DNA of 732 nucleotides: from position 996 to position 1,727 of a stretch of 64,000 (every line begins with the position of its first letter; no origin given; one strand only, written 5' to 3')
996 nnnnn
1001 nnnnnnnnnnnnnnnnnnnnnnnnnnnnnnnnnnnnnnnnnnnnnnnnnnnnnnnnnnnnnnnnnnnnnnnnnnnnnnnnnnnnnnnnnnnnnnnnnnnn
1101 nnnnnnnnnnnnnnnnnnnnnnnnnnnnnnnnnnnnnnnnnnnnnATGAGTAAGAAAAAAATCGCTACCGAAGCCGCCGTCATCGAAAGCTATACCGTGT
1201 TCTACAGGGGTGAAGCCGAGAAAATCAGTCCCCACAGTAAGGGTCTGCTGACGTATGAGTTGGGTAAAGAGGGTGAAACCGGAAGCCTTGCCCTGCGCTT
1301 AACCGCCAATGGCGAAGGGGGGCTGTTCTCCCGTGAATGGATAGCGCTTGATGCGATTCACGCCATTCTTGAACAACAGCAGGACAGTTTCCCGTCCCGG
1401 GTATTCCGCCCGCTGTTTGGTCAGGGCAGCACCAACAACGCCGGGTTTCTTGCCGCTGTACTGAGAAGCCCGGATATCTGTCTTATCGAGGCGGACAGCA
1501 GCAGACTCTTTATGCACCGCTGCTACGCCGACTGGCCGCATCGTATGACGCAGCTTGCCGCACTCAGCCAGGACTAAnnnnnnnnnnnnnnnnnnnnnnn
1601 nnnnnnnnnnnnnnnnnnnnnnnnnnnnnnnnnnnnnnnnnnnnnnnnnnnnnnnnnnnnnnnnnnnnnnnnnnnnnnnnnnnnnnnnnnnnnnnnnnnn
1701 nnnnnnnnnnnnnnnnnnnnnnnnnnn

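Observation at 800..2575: Four-gene operon of unknown function: acidic protein, two unknowns and an LRAT-like enzyme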

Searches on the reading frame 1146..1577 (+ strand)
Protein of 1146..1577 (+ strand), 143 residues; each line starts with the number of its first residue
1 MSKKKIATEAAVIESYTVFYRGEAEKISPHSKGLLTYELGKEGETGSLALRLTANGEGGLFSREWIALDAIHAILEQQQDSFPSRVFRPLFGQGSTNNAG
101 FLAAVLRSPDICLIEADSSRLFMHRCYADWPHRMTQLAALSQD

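Call 3: search_protein_families(proteins=[window:1146-1577:+], library=ncbifam, max_evalue=0.1)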
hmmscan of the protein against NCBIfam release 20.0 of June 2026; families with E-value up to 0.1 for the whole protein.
window:1146-1577:+ (143 aa): 0 families

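Call 4: search_protein_families(proteins=[window:1146-1577:+], library=padloc, max_evalue=0.1)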
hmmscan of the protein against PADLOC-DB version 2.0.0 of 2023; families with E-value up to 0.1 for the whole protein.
window:1146-1577:+ (143 aa): 0 families

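Call 5: search_protein_families(proteins=[window:1146-1577:+], library=phrogs, max_evalue=0.1)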
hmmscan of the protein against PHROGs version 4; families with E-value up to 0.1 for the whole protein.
window:1146-1577:+ (143 aa): 2 families
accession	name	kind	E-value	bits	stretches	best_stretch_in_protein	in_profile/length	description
phrog_28971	-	unknown function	4.2e-39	135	1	18-141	45-169/177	-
phrog_27681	-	unknown function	0.046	15.2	1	52-80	39-67/68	-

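Call 17: profile_search(protein=window:1146-1577:+)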
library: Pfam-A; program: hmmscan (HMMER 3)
A. the first sequence (143 residues): domains with independent E <= 10: 0; with E <= 0.001: 0
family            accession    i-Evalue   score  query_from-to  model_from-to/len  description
(no Pfam family matches the first sequence, even at E <= 10)

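Call 27: search_solved_structures(query=window:1146-1577:+, max_evalue=10)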
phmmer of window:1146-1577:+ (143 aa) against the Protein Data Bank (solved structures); distinct sequences matched with E-value up to 10: 1.
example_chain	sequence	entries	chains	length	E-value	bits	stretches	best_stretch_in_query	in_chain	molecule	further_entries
9hjm_H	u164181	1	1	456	1.5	11.8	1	45-89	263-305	DUF6242 domain-containing protein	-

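Call 41: find_homologous_proteins(query=window:1146-1577:+, max_evalue=0.001)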
Query window:1146-1577:+ (143 aa): 69 proteins with E <= 0.001 among 108 candidates.
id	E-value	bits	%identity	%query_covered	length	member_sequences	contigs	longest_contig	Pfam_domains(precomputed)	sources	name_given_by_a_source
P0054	9.2e-85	299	97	100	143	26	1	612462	-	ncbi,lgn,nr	ncbi:hypothetical protein P5769_002804 [Citrobacter braakii]|nr:hypothetical protein [Citrobacter br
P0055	2.4e-84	298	97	100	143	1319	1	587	-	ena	-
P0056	1.2e-82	292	94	100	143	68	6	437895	-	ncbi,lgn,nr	ncbi:hypothetical protein QUR14_002582 [Enterobacter hormaechei]|nr:hypothetical protein [Enterobact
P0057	5.5e-78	277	93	95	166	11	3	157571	-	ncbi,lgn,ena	-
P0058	2.8e-77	275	87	100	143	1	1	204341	-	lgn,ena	-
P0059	2.5e-74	265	90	100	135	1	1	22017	-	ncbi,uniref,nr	ncbi:hypothetical protein [Kluyvera ascorbata]|uniref:hypothetical protein n=1 Tax=Kluyvera ascorbat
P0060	9.4e-74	264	85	100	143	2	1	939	-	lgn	-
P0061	1.3e-73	263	85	100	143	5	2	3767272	-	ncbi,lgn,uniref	ncbi:hypothetical protein NMD69_15100 [Edwardsiella tarda]|uniref:hypothetical protein n=1 Tax=Edwar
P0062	1.3e-72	260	83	100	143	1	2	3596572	-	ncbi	ncbi:hypothetical protein [Edwardsiella tarda]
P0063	1.7e-71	256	82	100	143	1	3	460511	-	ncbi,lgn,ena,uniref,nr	ncbi:hypothetical protein [Pantoea eucalypti]|uniref:hypothetical protein n=1 Tax=Pantoea eucalypti 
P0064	6.8e-69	248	84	96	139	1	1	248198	-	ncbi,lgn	-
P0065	3.1e-68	246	76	100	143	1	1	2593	-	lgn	-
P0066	4.0e-66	239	77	97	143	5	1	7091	-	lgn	-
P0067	2.0e-57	211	94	72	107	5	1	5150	-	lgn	-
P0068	8.0e-57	209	68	97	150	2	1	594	-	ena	-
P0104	1.1e-32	131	55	84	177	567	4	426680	-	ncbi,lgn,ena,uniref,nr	ncbi:TPA: hypothetical protein L2F03_000407 [Escherichia coli]|uniref:hypothetical protein n=1 Tax=E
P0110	6.1e-32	128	52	84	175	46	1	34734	-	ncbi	ncbi:MAG: hypothetical protein ACRDC2_08145 [Plesiomonas shigelloides]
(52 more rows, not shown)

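Call 42: find_encoding_contigs(protein=P0104, flank=10000, max_places=2)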
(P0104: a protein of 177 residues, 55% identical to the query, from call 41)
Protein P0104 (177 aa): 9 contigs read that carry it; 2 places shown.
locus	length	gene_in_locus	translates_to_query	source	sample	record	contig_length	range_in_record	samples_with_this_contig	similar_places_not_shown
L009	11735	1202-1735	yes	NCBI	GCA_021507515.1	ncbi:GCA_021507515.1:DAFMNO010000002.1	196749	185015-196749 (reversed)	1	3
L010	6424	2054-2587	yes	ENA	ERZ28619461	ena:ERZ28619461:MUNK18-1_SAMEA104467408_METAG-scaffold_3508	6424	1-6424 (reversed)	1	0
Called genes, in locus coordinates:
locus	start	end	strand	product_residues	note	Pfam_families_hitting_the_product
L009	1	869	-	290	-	PF13737:DDE_Tnp_1_5, PF01609:DDE_Tnp_1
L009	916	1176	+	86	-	-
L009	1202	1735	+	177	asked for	-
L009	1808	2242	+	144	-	PF10980:DUF2787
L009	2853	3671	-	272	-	PF05277:DUF726 (weak), PF02450:LCAT (faint)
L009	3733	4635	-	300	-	PF08220:HTH_DeoR, PF13280:WYL, PF25583:WCX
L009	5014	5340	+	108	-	-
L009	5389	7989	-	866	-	-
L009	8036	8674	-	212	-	-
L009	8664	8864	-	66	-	PF12728:HTH_17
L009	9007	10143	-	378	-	PF22022:Phage_int_M (weak), PF00589:Phage_integrase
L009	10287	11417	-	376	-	-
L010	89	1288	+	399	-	PF13356:Arm-DNA-bind_3, PF00589:Phage_integrase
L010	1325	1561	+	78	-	-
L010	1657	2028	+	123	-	-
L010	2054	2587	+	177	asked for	-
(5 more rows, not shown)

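Call 43: find_encoding_contigs(protein=P0110, flank=10000, max_places=1)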
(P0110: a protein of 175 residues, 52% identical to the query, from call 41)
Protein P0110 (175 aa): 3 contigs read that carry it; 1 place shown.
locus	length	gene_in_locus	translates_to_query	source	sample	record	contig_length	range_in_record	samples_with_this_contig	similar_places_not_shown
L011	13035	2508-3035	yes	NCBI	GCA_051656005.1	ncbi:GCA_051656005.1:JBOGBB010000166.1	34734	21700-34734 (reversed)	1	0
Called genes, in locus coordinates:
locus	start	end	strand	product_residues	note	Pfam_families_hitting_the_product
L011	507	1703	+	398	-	PF13356:Arm-DNA-bind_3, PF00589:Phage_integrase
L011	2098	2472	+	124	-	-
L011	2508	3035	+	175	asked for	-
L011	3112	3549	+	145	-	PF10980:DUF2787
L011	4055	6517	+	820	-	PF12161:HsdM_N, PF02384:N6_Mtase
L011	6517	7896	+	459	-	PF01420:Methylase_S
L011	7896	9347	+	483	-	PF03235:GmrSD_N, PF25202:DUF7834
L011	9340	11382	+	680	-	PF03235:GmrSD_N, PF07510:GmrSD_C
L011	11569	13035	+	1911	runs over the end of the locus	PF13195:DUF4011, PF00580:UvrD-helicase (faint), PF13086:AAA_11 (weak), PF13245:AAA_19 (faint), PF13604:AAA_30 (faint), PF13086:AAA_11, PF13087:AAA_12, PF18741:MTES_1575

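Call 48: find_related_loci(query=A1, collection=genome_contigs, flank=10000)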
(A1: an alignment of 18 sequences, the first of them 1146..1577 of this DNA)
Query A1 (143 aa) in genome_contigs; peptide patterns used: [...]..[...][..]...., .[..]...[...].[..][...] (x = any residue, [..] = any of these).
127 stretches matched a pattern; 40 encode a relative of the query (tblastn E <= 1e-3); 40 distinct loci.
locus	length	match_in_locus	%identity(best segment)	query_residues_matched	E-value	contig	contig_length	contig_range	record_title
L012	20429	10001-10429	97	1-143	2e-93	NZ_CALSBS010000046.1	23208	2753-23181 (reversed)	Pseudocitrobacter vendiensis strain CPO20170097T, whole genome shotgun sequence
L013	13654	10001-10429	96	1-143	7e-92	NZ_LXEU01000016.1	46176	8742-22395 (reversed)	Kluyvera georgiana ATCC 51603 Sequence00016, whole genome shotgun sequence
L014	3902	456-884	95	1-143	6e-92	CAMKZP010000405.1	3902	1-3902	MAG: uncultured Enterobacter sp. isolate SRR10810004_bin.5_metawrap_v1.3.0_MAG genome assembly, contig: ERZ12407369_3234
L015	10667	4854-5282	96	1-143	3e-91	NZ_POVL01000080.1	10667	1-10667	Enterobacter sichuanensis strain WCHECL1597 80, whole genome shotgun sequence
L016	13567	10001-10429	94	1-143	4e-91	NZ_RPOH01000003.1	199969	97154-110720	Buttiauxella warmboldiae strain CCUG 35512 buttiauxella_warmboldiae_CCUG35512T_0000003, whole genome shotgun sequence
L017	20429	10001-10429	94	1-143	1e-90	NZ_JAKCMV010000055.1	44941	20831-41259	Enterobacter asburiae strain INSAq146 Aq146_contig_55, whole genome shotgun sequence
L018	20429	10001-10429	94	1-143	9e-91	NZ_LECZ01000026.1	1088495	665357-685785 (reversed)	Enterobacter genomosp. O strain GN03164 contig26, whole genome shotgun sequence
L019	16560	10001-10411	84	1-137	1e-75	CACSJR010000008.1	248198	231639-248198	Citrobacter sp. 18056 isolate 18056_Citrobacter_Ancestor genome assembly, contig: NODE_8, whole genome shotgun sequence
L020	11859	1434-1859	51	3-140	4e-40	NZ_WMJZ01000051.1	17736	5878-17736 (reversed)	Intestinirhabdus alba strain BIT-B35 Scaffold51, whole genome shotgun sequence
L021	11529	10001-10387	54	14-140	4e-40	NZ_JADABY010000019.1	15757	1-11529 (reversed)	Citrobacter sp. Res13-Sevr-PEB04-36 seq_tig19, whole genome shotgun sequence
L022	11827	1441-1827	53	14-140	7e-40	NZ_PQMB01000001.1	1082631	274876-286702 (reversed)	Citrobacter amalonaticus strain S646 scaffold1.1, whole genome shotgun sequence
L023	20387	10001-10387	51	14-140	7e-39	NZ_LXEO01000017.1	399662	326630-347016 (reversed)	Buttiauxella noackiae ATCC 51607 Sequence00017, whole genome shotgun sequence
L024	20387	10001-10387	51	14-140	7e-39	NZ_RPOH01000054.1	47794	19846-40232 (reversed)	Buttiauxella warmboldiae strain CCUG 35512 buttiauxella_warmboldiae_CCUG35512T_0000054, whole genome shotgun sequence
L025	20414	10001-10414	53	1-137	5e-39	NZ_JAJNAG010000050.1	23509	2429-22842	Limnobaculum eriocheiris strain LJY008 NODE_50_length_23509_cov_40.652553, whole genome shotgun sequence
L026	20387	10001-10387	52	14-140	5e-38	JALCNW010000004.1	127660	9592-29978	MAG: Enterobacter sp. isolate UW_MP_ENTER5_1 Ga0455787_00100, whole genome shotgun sequence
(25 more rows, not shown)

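Call 50: search_protein_representatives(alignment_id=A1)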
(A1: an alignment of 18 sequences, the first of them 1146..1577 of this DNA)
Query: 18 sequences, 148 profile positions. Proteins with E-value up to 0.001 (for the whole library): 1159; up to 1e-10: 527; up to 1e-30: 30. The best 150 are listed.
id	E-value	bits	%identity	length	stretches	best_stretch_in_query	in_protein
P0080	6.2e-60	217.2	-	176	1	6-146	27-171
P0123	1.9e-53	196.1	-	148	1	1-143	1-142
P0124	2.7e-46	172.9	-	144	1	15-143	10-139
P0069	3.0e-39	150.1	-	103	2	76-144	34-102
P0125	3.2e-37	143.5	-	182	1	5-141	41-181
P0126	6.7e-36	139.2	-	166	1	3-144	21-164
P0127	1.4e-35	138.1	-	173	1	6-145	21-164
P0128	1.9e-35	137.7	-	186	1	6-143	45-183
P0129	3.4e-35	136.9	-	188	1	1-141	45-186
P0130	5.6e-35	136.2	-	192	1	6-142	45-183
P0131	8.1e-35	135.7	-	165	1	6-143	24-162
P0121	1.9e-34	134.5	-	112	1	62-146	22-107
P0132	2.2e-34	134.3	-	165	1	8-141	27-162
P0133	2.9e-34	133.9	-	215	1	13-142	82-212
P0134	7.7e-34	132.5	-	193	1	10-141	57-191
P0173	8.6e-27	109.6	-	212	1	7-144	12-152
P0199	6.6e-23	97.0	-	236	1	13-142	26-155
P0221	7.7e-21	90.3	-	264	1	6-136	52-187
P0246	5.7e-19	84.2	-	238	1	9-134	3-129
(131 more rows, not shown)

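Call 58: profile_search(alignment_id=A2)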
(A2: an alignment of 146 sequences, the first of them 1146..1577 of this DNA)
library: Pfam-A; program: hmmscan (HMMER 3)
A. the first sequence (143 residues): domains with independent E <= 10: 0; with E <= 0.001: 0
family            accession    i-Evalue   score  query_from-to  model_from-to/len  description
(no Pfam family matches the first sequence, even at E <= 10)
B. every sequence of the alignment scanned on its own (146 sequences): families by number of members that match
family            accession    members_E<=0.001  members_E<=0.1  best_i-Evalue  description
Flg_hook          PF02120.21                 0               1        5.1e-03  Flagellar hook-length control protein FliK
EspB_PE           PF18625.7                  0               1        6.2e-03  ESX-1 secreted protein B PE domain
DUF1233           PF06806.18                 0               1        1.2e-02  Putative excisionase (DUF1233)
PriC              PF07445.17                 0               1        1.2e-02  Primosomal replication protein priC
CC149             PF09789.14                 0               1        1.9e-02  Coiled-coil domain-containing protein 149-A
AT_hook           PF02178.24                 0               1        2.2e-02  AT hook motif
cas_Cpf1_2nd      PF21918.1                  0               1        2.3e-02  CRISPR-associated endonuclease Cpf1 REC2 domain
DUF719            PF05334.18                 0               1        4.7e-02  Protein of unknown function (DUF719)
Nmad5             PF18757.6                  0               1        4.8e-02  Nucleotide modification associated domain 5
CUX1_N            PF25398.1                  0               1        5.3e-02  CUX1-like, N-terminal tRNA-binding arm
MAM1              PF10434.14                 0               1        6.3e-02  Monopolin complex protein MAM1
Dsc3_N            PF10302.15                 0               1        6.5e-02  DSC E3 ubiquitin ligase complex subunit 3, ubiquitin-like domain
SRP54_N           PF02881.24                 0               1        6.9e-02  SRP54-type protein, helical bundle domain
T2SSF             PF00482.28                 0               1        7.1e-02  Type II secretion system (T2SS), protein F
EURL              PF06937.16                 0               1        7.3e-02  EURL protein
DUF6558           PF20195.4                  0               1        8.8e-02  Phage tail protein N-terminal domain
BCAS2             PF05700.16                 0               1        9.7e-02  Breast carcinoma amplified sequence 2 (BCAS2)

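Call 61: find_related_loci(query=A1, collection=viral_contigs, flank=6000)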
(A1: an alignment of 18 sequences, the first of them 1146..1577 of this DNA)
Query A1 (143 aa) in viral_contigs; peptide patterns used: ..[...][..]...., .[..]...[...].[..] (x = any residue, [..] = any of these).
214 stretches matched a pattern; 1 encode a relative of the query (tblastn E <= 1e-3); 1 distinct loci.
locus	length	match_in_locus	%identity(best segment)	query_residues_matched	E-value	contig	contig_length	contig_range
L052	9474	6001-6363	55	22-141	3e-41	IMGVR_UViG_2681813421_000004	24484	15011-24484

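Call 62: predict_structure(alignment_id=A2)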
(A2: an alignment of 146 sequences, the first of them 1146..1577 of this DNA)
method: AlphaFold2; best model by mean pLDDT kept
length: 143 residues; sequences in the alignment: 146
mean_pLDDT: 89.2   pTM: 0.82
mean pLDDT of the five models: 89.2, 89.2, 88.4, 87.1, 86.3
residues with pLDDT >= 90: 106; 70-90: 22; 50-70: 5; < 50: 10
segments of 3 or more residues with pLDDT < 50: 1-3, 5-11
pLDDT, mean of each block of 10 residues (from residue 1): 45 79 93 94 92 92 95 96 97 91 96 95 96 92 74
secondary structure, 60 per line:
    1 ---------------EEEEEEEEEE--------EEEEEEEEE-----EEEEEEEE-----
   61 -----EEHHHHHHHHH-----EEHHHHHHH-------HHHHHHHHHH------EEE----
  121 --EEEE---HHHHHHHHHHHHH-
elements in order: E16-25 E34-42 E48-55 H68-76 H84-90 H98-107 E114-116 E123-126 H130-142

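Call 69: find_related_loci(query=A1, collection=metagenome_contigs, flank=5000)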
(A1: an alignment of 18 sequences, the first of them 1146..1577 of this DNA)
Query A1 (143 aa) in metagenome_contigs; peptide patterns used: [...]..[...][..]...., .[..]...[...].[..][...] (x = any residue, [..] = any of these).
453 stretches matched a pattern; 107 encode a relative of the query (tblastn E <= 1e-3); the best 80 are kept; 80 distinct loci.
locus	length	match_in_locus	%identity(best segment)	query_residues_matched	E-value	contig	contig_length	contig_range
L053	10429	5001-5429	97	1-143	8e-94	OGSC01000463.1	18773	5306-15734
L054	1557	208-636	97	1-143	2e-99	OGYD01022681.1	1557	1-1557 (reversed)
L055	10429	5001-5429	97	1-143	1e-93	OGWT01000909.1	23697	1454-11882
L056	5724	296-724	97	1-143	2e-93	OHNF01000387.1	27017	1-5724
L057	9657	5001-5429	97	1-143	2e-93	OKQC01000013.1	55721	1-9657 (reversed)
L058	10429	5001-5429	98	1-143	1e-93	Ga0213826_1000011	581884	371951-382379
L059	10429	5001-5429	97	1-143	7e-93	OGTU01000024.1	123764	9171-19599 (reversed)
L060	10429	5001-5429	97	1-143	9e-93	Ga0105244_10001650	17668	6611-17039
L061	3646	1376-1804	97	1-143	4e-93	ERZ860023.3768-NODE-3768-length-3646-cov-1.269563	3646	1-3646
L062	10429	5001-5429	97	1-143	3e-92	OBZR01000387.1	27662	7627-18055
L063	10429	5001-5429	97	1-143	5e-92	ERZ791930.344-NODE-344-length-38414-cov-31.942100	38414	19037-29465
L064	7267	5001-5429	96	1-143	6e-92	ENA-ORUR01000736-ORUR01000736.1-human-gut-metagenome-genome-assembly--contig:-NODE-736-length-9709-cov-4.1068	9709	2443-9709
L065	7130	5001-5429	96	1-143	1e-91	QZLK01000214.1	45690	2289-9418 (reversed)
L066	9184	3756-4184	94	1-143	3e-91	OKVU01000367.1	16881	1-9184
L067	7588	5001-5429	95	1-143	4e-91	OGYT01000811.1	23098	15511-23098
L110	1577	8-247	55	58-136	7e-24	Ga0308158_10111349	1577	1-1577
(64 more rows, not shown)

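Call 96: search_dna_similar(query=window:1146-1577:+, collection=plasmids, mode=protein, max_rows=25, max_evalue=0.001)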
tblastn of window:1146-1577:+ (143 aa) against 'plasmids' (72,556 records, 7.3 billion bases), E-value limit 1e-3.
Records with a match: 2; places in all: 2; records where one place covers at least 80% of the query: 2.
Best place of each record, by identity: <60% 2.
By first word of the organism name: Aeromonas 1; Acinetobacter 1.
By predicted mobility (MOB-suite, as given by PLSDB): conjugative 1; non-mobilizable 1.
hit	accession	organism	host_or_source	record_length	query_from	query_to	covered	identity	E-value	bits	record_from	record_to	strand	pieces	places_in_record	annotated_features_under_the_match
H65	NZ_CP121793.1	Aeromonas caviae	Homo sapiens,plasma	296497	10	142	93%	42.3%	1e-20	93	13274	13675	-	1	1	hypothetical protein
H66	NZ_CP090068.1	Acinetobacter sp. SH20PTE14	pig manure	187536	16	131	81%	30.8%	3e-7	55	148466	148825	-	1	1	hypothetical protein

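Call 100: search_protein_families(proteins=[L009:5389-7989:-, L009:2853-3671:-, L020:3829-4728:-, L021:7091-7831:-, L020:8960-9562:-, L020:3362-3769:+, L020:2939-3334:+, L020:611-868:+], library=ncbifam, max_evalue=0.01)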
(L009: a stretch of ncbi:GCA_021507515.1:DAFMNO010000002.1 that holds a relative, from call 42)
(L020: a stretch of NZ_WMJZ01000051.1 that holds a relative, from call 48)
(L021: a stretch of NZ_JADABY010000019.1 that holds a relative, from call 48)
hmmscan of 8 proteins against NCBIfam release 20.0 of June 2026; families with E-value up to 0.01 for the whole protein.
L009:5389-7989:- (866 aa): 0 families

L009:2853-3671:- (272 aa): 0 families

L020:3829-4728:- (299 aa): 22 families
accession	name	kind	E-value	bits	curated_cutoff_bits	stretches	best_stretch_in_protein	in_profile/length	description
TIGR03594.1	GTPase_EngA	equivalog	2.4e-15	56.5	306.7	1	43-231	1-165/432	ribosome biogenesis GTPase Der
NF000908.1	PRK00089.1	equivalog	2.8e-14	53.1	237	1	44-249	5-190/291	GTPase Era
NF003661.0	PRK05291.1-3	equivalog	6.5e-14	52.1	380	1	10-253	183-397/448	tRNA uridine-5-carboxymethylaminomethyl(34) synthesis GTPase MnmE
TIGR00436.1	era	equivalog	1.2e-12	47.8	116.25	1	45-190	3-145/270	GTPase Era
TIGR03918.1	GTP_HydF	equivalog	3.2e-12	46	325.55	1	44-174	9-137/392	[FeFe] hydrogenase H-cluster maturation GTPase HydF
TIGR00450.1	mnmE_trmE_thdF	equivalog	8.7e-10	38.3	252.6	1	20-163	186-327/446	tRNA uridine-5-carboxymethylaminomethyl(34) synthesis GTPase MnmE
TIGR00231.1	small_GTP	domain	4.2e-09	36.4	42.5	1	41-166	2-126/164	GTP-binding protein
TIGR03596.1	GTPase_YlqF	equivalog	2e-07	30.7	208.2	1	3-100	81-173/276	ribosome biogenesis GTPase YlqF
NF002828.0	PRK03003.1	equivalog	1.9e-06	26.7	631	1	43-228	214-385/477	ribosome biogenesis GTPase Der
TIGR03598.1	GTPase_YsxC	equivalog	2.9e-06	27.1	124.45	1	43-166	19-143/186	ribosome biogenesis GTP-binding protein YihA/YsxC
TIGR00993.1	3a0901s04IAP86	subfamily_domain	2.5e-05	22.7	660.7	1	37-111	113-187/763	chloroplast protein import component Toc86/159, G and M domains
TIGR00437.1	feoB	equivalog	3.7e-05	22.6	315.65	1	49-128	1-80/594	ferrous iron transport protein B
NF007071.0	PRK09518.1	equivalog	8.3e-05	21.3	953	1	33-146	435-552/706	bifunctional cytidylate kinase/GTPase Der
TIGR03156.1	GTP_HflX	equivalog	0.00037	19.5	216.75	1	42-167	189-316/351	GTPase HflX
TIGR00157.1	TIGR00157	equivalog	0.0018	17.9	100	1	47-113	127-196/247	ribosome small subunit-dependent GTPase A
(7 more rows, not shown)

L021:7091-7831:- (246 aa): 0 families

L020:8960-9562:- (200 aa): 0 families

L020:3362-3769:+ (135 aa): 0 families

L020:2939-3334:+ (131 aa): 0 families

L020:611-868:+ (85 aa): 2 families
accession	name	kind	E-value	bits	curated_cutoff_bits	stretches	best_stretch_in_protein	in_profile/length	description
TIGR04165.1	methano_modCys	hypoth_equivalog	0.00073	19.7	60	0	6-15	9-18/50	TIGR04165 family Cys-rich peptide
NF047912.1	ECs_2282_CxxC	subfamily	0.0057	16.5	37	0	3-22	1-24/60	ECs_2282 family putative zinc-binding protein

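Call 108: search_solved_structures(query=A2, max_evalue=10)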
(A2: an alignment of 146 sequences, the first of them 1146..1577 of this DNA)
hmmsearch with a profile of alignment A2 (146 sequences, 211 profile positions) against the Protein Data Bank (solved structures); distinct sequences matched with E-value up to 10: 1.
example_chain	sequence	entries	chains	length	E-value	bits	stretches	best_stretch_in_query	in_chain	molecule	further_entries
6hqa_J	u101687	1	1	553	9.2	9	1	118-193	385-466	TFIID subunit (48 kDa)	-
